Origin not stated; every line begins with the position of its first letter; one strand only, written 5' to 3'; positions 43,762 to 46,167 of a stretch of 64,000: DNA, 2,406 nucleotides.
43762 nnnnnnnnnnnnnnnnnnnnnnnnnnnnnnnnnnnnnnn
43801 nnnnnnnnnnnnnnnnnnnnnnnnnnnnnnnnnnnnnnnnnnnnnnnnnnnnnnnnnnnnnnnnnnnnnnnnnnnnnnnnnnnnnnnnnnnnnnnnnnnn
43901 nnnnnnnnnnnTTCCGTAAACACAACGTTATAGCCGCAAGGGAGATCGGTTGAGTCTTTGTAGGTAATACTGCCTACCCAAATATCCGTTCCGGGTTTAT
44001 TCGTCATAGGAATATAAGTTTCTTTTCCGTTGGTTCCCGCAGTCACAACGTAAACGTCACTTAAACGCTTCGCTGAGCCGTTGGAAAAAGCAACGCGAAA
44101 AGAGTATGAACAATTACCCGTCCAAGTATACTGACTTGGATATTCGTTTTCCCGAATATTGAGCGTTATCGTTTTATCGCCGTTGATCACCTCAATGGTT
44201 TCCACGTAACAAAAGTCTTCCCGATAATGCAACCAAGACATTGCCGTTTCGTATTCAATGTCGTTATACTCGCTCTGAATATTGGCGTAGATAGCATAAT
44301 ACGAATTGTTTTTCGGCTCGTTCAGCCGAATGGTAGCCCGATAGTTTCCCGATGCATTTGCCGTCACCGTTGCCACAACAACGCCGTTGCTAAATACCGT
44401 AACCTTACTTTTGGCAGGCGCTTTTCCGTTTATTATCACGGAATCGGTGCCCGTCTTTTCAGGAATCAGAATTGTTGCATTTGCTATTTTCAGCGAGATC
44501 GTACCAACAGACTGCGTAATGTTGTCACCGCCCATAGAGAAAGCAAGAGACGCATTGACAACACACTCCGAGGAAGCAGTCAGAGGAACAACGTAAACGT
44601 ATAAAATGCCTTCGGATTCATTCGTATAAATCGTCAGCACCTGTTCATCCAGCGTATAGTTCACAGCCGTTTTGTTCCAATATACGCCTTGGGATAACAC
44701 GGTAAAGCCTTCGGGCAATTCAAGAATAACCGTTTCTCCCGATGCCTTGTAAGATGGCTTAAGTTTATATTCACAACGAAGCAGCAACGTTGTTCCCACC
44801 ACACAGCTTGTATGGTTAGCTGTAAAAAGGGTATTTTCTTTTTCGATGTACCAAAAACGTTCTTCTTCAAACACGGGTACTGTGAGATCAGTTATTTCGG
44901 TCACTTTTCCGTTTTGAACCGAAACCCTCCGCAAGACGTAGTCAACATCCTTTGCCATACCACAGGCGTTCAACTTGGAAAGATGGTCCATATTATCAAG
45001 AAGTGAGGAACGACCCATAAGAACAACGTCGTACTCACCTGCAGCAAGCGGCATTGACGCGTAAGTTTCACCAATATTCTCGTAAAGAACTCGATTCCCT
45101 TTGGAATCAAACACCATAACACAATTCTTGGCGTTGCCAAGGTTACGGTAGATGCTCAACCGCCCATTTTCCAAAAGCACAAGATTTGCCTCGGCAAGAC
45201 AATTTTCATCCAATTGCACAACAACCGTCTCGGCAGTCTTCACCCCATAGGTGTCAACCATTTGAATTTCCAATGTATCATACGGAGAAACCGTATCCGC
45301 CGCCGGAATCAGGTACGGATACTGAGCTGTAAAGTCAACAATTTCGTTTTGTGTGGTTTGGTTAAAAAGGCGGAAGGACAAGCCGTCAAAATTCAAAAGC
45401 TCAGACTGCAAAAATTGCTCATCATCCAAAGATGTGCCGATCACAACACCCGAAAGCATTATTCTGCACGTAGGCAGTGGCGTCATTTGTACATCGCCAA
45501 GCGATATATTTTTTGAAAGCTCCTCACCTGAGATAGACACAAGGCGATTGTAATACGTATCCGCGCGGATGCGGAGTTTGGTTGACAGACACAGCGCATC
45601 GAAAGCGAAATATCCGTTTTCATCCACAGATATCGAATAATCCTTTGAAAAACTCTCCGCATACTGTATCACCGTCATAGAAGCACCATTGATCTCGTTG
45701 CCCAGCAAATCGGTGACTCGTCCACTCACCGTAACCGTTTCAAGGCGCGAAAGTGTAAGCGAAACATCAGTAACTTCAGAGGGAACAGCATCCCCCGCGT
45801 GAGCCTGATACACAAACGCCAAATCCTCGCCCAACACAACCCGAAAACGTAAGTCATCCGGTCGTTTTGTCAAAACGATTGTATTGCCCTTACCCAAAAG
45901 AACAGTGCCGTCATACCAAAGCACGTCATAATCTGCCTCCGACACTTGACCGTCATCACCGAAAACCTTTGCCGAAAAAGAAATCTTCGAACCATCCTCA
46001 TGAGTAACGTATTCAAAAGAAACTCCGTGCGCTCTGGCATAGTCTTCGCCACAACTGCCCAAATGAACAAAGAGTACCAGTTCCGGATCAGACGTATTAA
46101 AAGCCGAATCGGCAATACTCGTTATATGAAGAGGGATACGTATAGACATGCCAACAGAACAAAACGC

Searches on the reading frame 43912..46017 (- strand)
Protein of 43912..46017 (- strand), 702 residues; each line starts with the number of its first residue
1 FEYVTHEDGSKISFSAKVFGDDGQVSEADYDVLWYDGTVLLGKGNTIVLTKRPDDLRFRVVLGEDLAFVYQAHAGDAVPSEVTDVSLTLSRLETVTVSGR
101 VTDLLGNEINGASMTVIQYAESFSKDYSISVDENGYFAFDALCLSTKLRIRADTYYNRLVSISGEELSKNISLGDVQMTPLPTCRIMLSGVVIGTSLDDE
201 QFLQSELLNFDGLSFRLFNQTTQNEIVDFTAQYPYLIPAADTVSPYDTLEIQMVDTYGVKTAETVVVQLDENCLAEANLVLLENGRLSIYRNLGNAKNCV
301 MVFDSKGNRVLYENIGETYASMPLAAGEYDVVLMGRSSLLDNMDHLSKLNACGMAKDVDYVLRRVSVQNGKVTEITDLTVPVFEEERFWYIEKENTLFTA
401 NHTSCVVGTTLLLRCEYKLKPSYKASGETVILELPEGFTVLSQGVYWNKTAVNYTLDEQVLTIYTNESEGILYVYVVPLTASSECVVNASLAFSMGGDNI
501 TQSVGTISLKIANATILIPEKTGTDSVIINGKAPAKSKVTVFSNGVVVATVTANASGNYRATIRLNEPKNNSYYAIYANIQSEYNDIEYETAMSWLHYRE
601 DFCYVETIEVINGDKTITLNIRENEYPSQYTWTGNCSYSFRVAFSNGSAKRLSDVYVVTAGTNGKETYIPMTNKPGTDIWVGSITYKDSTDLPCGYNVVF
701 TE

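Call 88: search_solved_structures(query=window:43912-46017:-, max_evalue=1)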
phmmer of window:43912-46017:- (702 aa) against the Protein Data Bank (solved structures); distinct sequences matched with E-value up to 1: 1.
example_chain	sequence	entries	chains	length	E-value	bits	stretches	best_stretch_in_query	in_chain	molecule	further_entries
1xd6_A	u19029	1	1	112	0.33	12.3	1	276-335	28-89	gastrodianin-4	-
